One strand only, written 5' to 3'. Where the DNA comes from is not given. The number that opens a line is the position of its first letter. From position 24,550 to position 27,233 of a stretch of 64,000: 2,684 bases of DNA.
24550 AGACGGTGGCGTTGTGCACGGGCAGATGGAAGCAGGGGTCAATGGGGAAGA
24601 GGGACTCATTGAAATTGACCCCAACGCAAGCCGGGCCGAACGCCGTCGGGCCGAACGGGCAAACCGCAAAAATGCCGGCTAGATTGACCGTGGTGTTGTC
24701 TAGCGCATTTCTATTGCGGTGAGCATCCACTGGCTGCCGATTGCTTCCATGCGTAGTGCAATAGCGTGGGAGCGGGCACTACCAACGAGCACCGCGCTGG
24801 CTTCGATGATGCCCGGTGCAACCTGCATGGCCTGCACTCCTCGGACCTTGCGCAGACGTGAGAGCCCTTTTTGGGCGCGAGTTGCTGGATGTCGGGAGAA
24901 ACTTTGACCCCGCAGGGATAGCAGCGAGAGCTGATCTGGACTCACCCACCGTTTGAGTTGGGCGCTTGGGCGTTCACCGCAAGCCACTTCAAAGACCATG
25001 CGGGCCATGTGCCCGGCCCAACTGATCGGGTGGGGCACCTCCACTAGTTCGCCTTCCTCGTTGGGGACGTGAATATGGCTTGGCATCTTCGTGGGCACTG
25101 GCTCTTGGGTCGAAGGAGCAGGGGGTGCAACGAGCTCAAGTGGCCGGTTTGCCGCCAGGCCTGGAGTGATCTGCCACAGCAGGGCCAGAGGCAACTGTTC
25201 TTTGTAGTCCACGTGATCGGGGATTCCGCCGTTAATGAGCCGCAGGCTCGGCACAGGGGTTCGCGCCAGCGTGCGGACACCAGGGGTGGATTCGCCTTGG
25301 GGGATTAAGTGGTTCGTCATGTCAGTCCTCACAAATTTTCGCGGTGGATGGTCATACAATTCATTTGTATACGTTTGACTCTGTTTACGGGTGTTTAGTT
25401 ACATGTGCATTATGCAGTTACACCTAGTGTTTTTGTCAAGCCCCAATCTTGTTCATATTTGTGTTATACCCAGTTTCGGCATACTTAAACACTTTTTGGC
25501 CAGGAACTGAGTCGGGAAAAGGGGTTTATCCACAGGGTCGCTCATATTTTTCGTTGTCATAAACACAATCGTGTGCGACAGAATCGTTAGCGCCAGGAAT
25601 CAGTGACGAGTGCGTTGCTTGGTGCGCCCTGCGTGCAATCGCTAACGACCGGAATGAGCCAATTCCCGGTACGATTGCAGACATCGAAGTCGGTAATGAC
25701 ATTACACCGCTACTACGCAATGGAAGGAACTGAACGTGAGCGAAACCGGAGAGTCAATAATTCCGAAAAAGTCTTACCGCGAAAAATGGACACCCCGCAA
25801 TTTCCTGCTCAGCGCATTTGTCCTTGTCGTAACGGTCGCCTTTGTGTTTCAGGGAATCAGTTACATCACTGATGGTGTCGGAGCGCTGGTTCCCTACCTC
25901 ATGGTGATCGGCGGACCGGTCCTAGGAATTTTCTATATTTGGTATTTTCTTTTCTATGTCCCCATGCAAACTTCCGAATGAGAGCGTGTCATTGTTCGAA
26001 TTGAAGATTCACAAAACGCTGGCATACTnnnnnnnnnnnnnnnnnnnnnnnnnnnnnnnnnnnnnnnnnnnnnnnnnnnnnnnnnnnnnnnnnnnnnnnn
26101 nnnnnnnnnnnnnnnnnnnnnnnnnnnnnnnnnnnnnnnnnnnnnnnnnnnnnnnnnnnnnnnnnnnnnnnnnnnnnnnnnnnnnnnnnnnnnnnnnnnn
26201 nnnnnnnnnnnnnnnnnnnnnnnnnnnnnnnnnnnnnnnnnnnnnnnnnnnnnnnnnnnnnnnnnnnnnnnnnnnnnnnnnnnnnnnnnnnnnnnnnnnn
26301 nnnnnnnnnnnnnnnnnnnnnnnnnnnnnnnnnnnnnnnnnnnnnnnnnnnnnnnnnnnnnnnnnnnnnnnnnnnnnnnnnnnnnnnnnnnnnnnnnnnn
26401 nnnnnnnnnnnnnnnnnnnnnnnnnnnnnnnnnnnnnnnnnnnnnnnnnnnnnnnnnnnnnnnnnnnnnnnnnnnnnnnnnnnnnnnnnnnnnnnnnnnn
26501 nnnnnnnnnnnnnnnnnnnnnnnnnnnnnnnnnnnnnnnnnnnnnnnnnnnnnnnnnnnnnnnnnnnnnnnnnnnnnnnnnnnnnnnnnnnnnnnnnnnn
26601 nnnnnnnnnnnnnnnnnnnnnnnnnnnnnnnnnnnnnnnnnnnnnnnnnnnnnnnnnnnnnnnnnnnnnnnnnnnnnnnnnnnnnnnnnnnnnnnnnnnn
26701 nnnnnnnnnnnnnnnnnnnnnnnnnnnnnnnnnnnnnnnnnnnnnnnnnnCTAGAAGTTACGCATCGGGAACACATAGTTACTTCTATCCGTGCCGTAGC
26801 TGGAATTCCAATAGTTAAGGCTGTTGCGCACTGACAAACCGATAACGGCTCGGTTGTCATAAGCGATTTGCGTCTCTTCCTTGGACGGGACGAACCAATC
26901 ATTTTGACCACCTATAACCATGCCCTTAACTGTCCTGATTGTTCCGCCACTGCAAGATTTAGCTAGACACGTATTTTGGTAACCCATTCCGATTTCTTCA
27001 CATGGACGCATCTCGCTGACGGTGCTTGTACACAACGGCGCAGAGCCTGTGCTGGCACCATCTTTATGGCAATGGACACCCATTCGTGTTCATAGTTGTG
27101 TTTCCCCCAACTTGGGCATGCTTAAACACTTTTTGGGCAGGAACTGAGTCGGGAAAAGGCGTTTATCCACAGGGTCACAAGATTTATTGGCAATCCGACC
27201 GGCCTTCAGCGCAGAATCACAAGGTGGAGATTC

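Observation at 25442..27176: A ~1.65-kb cassette bracketed by a ~90-bp imperfect direct repeat that duplicates a regulatory segment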

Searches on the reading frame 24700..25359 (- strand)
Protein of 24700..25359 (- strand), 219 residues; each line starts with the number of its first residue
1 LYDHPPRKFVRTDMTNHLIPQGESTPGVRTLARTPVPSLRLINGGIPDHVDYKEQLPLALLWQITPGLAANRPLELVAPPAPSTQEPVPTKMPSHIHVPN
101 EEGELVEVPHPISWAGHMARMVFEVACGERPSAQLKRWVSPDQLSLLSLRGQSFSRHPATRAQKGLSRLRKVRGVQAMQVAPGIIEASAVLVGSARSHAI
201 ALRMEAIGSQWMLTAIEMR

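Call 7: search_protein_families(library=pfam, proteins=[window:24700-25359:-], max_evalue=0.1)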
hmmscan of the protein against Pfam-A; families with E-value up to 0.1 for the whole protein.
window:24700-25359:- (219 aa): 1 family
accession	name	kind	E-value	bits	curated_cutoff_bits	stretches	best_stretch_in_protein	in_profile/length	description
PF20060.4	DUF6459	-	1.4e-25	90.1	27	1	109-218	1-104/105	Family of unknown function (DUF6459)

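Call 8: search_protein_families(library=ncbifam, proteins=[window:24700-25359:-], max_evalue=0.1)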
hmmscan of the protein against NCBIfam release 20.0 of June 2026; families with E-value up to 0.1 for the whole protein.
window:24700-25359:- (219 aa): 0 families

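Call 68: find_encoding_contigs(protein=window:24700-25320:-, flank=8000, max_places=10)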
Protein window:24700-25320:- (206 aa): 21 contigs read that carry it; 10 places shown.
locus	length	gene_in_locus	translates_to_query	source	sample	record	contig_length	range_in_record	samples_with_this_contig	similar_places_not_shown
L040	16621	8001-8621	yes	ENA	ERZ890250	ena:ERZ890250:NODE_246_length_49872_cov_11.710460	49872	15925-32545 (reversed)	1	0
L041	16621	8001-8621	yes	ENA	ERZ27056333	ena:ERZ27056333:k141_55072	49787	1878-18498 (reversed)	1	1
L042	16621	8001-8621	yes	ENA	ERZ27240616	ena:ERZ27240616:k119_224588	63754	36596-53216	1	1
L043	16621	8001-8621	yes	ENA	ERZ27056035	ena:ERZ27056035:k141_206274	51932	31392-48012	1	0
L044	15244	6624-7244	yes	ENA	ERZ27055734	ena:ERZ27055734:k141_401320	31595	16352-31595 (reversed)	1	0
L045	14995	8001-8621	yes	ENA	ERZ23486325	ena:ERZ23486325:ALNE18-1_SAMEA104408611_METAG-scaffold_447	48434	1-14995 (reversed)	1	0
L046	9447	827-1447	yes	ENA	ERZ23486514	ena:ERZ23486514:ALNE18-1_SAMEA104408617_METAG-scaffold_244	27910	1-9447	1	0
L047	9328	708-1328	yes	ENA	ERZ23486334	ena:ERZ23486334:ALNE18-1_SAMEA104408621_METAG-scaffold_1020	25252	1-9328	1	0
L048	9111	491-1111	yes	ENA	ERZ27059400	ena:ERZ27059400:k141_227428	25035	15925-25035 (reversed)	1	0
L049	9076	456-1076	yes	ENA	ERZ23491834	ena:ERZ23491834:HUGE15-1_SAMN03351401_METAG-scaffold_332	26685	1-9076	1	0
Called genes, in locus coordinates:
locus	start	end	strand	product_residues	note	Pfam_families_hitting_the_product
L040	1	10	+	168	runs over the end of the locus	PF10698:DUF2505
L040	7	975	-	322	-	PF01734:Patatin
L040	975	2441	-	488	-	PF03007:WS_DGAT_cat, PF06974:WS_DGAT_C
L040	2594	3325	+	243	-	-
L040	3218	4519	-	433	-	PF01656:CbiA, PF13614:AAA_31 (weak)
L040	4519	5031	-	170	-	-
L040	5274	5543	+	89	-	PF12728:HTH_17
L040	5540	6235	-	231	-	-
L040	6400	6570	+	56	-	-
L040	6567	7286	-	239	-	PF14344:DUF4397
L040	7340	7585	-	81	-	-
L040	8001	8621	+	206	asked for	PF20060:DUF6459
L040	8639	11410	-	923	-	PF07517:SecA_DEAD, PF00270:DEAD (faint), PF01043:SecA_PP_bind, PF21090:P-loop_SecA, PF07516:SecA_SW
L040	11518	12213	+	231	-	-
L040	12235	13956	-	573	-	PF25976:LpqB_N, PF10646:Germane, PF10647:Gmad1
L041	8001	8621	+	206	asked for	PF20060:DUF6459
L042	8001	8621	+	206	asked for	PF20060:DUF6459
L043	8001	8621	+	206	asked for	PF20060:DUF6459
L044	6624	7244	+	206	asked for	PF20060:DUF6459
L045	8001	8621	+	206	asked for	PF20060:DUF6459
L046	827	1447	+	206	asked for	PF20060:DUF6459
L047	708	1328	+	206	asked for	PF20060:DUF6459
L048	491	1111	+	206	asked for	PF20060:DUF6459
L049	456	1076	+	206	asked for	PF20060:DUF6459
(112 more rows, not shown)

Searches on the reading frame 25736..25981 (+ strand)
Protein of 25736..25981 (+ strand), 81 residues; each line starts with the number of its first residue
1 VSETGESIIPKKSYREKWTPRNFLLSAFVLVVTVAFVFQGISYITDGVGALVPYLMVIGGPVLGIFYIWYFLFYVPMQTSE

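Call 7: search_protein_families(library=pfam, proteins=[window:25736-25981:+], max_evalue=0.1)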
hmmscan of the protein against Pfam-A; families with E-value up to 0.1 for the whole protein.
window:25736-25981:+ (81 aa): 0 families

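Call 8: search_protein_families(library=ncbifam, proteins=[window:25736-25981:+], max_evalue=0.1)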
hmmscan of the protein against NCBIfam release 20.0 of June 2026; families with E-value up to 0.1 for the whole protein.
window:25736-25981:+ (81 aa): 1 family
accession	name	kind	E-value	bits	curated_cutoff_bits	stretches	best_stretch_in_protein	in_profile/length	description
TIGR01257.1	rim_protein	equivalog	0.056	10.2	4012.85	1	18-77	1730-1789/2272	rim ABC transporter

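Call 39: search_protein_families(library=pfam, proteins=[window:25736-25981:+], max_evalue=10)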
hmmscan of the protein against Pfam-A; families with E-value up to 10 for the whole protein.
window:25736-25981:+ (81 aa): 0 families

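Call 83: search_protein_families(library=phrogs, proteins=[window:25736-25981:+], max_evalue=0.01)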
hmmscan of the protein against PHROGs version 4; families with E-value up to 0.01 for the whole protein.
window:25736-25981:+ (81 aa): 2 families
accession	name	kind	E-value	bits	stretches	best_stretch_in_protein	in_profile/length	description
phrog_17938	-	unknown function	0.0031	18.7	1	16-73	81-135/155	-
phrog_1544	-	unknown function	0.0093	16.7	0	12-66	112-167/200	-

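Call 84: search_protein_families(library=padloc, proteins=[window:25736-25981:+], max_evalue=0.01)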
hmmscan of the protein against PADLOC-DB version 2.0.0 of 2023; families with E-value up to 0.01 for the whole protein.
window:25736-25981:+ (81 aa): 0 families

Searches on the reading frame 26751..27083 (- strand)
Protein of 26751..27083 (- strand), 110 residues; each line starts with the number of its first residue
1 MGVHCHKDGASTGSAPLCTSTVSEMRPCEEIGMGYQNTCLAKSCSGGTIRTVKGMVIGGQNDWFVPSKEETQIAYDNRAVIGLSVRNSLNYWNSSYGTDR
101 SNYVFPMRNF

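Call 7: search_protein_families(library=pfam, proteins=[window:26751-27083:-], max_evalue=0.1)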
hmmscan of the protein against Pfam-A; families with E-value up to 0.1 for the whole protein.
window:26751-27083:- (110 aa): 1 family
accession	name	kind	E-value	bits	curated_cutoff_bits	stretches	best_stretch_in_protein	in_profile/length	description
PF06184.17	Potex_coat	-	0.041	13.9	25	1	44-74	88-118/153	Potexvirus coat protein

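Call 8: search_protein_families(library=ncbifam, proteins=[window:26751-27083:-], max_evalue=0.1)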
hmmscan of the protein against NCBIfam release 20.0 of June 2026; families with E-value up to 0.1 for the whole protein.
window:26751-27083:- (110 aa): 0 families

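Call 37: find_homologous_proteins(query=window:26751-27083:-, max_evalue=0.001)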
Query window:26751-27083:- (110 aa): 1 proteins with E <= 0.001 among 2 candidates.
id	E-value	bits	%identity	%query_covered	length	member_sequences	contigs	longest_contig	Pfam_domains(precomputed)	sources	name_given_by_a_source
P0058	2.4e-62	226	90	100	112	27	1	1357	-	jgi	jgi:hypothetical protein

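Call 39: search_protein_families(library=pfam, proteins=[window:26751-27083:-], max_evalue=10)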
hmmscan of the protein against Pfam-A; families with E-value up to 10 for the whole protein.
window:26751-27083:- (110 aa): 1 family
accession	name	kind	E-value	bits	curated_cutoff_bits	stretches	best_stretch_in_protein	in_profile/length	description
PF06184.17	Potex_coat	-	0.041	13.9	25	1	44-74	88-118/153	Potexvirus coat protein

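Call 43: search_protein_representatives(protein=window:26751-27083:-)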
Query: 110 residues. Proteins with E-value up to 0.001 (for the whole library): 518; up to 1e-10: 42; up to 1e-30: 2. The best 150 are listed.
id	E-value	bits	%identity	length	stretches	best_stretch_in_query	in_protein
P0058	7.8e-63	225.5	92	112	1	1-110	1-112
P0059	6.9e-47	174.1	35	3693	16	52-95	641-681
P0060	7.0e-28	112.9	35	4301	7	30-95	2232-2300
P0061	1.7e-25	105.3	52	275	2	9-98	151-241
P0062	2.1e-25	104.9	51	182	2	12-99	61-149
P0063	2.8e-25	104.6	39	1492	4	15-96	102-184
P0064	1.3e-18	83.1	34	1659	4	33-105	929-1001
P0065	4.8e-18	81.3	35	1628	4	54-95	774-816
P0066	2.3e-17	79.1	32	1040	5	31-85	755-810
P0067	8.1e-17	77.3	34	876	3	50-100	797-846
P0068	2.0e-16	76.1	35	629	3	30-105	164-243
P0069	2.9e-16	75.5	45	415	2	2-98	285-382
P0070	9.2e-16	73.9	35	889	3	29-95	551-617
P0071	1.1e-15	73.7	33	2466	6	51-105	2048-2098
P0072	1.2e-15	73.6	35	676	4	7-102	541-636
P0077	1.3e-14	70.2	36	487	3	28-106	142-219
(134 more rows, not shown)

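Call 44: search_protein_families(library=pfam, proteins=[P0061, P0062, P0069, P0063, P0068, P0077], max_evalue=0.01)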
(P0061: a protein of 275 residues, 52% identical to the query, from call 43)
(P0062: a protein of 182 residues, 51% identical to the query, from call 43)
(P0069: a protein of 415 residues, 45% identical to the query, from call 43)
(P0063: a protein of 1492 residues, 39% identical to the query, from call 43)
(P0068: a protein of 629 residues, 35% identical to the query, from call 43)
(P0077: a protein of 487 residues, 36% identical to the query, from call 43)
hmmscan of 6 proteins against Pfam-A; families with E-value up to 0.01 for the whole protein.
P0061 (275 aa): 1 family
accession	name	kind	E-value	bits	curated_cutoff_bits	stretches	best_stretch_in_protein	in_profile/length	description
PF07603.17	Lcl_C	-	0.00047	20.9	34.9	1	191-269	27-113/117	Lcl C-terminal domain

P0062 (182 aa): 1 family
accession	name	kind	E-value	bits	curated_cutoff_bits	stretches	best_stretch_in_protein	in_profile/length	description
PF07603.17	Lcl_C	-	1.5e-06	28.9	34.9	1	96-179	25-116/117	Lcl C-terminal domain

P0069 (415 aa): 1 family
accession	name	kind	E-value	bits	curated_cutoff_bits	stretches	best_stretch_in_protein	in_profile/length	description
PF07603.17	Lcl_C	-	0.0066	17.2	34.9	0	338-409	34-113/117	Lcl C-terminal domain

P0063 (1492 aa): 6 families
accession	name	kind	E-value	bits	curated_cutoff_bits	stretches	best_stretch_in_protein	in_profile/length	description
PF07603.17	Lcl_C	-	8.6e-35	120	34.9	4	498-584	27-117/117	Lcl C-terminal domain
PF16974.11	NAR2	-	7e-14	52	26.6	0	1203-1229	101-129/142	High-affinity nitrate transporter accessory, Ig-like domain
PF00041.27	fn3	-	8.1e-13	48.8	25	0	1088-1124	41-74/84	Fibronectin type III domain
PF16656.11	Pur_ac_phosph_N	-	1.1e-09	39.1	30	0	1085-1133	47-92/93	Purple acid Phosphatase, N-terminal domain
PF25059.1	FN3_DSCAM-DSCAML_C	-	2.3e-09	37.9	39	0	648-674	46-72/89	DSCAM/DSCAML C-terminal Fn3-like domain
PF11061.14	Tsr0524-like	-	7.5e-08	32.5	25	0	273-291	26-44/61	Cytochrome b6f, subunit Tsr0524-like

P0068 (629 aa): 1 family
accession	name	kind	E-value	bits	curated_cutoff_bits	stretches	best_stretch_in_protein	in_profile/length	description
PF07603.17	Lcl_C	-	2.2e-39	134.8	34.9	3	143-266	5-117/117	Lcl C-terminal domain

P0077 (487 aa): 7 families
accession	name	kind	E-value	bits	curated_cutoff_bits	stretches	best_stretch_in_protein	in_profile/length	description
PF07603.17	Lcl_C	-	2.4e-43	147.6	34.9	3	271-353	23-117/117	Lcl C-terminal domain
PF13620.12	CarboxypepD_reg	-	1.3e-09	38.7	32.3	1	34-119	2-81/82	Carboxypeptidase regulatory-like domain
PF09430.16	EMC7_beta-sandw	-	3.7e-07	30.8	26.6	1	70-118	22-70/122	ER membrane protein complex subunit 7, beta-sandwich domain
PF05689.17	InvE_AD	-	1.3e-05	26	32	0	263-340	45-123/136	Adhesion domain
PF13715.12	CarbopepD_reg_2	-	4.3e-05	23.9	32.2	1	70-123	27-80/88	CarboxypepD_reg-like domain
PF17210.9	SdrD_B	-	0.00023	21.7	29.7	1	65-98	36-70/112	SdrD B-like domain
PF17802.7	SpaA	-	0.0027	18.2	23.1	1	70-120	35-88/91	Prealbumin-like fold domain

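Call 46: find_encoding_contigs(protein=P0062, flank=6000, max_places=3)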
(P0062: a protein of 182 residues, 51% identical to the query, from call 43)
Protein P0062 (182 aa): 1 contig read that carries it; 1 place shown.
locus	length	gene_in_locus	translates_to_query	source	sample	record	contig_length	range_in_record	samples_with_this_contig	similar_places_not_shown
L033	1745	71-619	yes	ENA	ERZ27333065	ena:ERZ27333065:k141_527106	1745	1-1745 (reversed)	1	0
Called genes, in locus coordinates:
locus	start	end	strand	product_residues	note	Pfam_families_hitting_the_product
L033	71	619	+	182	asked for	PF07603:Lcl_C (weak)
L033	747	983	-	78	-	-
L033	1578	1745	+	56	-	?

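Call 83: search_protein_families(library=phrogs, proteins=[window:26751-27083:-], max_evalue=0.01)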
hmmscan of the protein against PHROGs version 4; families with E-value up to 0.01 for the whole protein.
window:26751-27083:- (110 aa): 1 family
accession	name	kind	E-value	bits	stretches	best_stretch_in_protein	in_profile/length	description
phrog_4245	-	unknown function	1.3e-05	25.3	1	29-104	473-552/583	-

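Call 84: search_protein_families(library=padloc, proteins=[window:26751-27083:-], max_evalue=0.01)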
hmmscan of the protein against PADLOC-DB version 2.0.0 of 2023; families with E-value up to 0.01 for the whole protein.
window:26751-27083:- (110 aa): 0 families
